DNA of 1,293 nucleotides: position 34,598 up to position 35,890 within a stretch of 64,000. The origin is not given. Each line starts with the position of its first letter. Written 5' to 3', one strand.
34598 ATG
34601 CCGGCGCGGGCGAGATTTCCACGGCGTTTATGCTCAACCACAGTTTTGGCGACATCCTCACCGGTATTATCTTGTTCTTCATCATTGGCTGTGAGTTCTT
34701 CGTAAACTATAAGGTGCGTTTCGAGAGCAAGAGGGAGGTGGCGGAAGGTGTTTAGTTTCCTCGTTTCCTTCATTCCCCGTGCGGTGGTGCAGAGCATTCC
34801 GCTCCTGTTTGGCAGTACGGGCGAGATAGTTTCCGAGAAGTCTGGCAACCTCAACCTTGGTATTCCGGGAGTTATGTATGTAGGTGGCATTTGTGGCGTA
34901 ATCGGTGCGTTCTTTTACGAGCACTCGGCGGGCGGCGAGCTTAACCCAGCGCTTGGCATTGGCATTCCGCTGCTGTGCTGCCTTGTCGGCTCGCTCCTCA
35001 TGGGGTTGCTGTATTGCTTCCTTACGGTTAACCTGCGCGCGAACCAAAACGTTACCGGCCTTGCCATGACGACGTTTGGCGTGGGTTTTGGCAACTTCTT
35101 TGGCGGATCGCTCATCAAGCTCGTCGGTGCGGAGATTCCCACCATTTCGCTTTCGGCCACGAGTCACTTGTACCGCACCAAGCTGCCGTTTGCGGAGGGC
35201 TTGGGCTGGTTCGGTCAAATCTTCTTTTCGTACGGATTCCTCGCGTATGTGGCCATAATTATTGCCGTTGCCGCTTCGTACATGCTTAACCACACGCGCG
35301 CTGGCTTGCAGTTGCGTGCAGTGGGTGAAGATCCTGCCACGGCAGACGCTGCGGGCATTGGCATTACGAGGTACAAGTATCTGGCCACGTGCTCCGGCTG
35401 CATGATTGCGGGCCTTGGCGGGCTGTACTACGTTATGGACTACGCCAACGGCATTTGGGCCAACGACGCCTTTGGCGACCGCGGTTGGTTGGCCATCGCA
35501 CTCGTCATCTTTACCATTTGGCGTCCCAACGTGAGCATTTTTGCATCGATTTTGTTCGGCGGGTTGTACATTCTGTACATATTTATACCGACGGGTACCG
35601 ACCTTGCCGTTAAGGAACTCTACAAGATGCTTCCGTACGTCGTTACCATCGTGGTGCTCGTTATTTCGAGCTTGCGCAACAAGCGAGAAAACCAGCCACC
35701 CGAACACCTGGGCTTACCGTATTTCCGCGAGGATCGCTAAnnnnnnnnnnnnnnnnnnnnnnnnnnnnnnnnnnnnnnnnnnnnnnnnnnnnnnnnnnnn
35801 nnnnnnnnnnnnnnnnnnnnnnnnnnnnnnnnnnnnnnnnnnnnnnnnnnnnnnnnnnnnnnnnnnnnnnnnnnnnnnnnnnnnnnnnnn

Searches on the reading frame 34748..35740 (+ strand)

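Call 10: search_protein_families(library=pfam, proteins=[window:34748-35740:+], max_evalue=0.001)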
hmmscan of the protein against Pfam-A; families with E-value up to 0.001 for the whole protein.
window:34748-35740:+ (330 aa): 1 family
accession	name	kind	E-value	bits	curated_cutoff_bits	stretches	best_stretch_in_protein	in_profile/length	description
PF02653.21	BPD_transp_2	-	2.4e-24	86.3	26.8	1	12-304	5-269/269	Branched-chain amino acid transport system / permease component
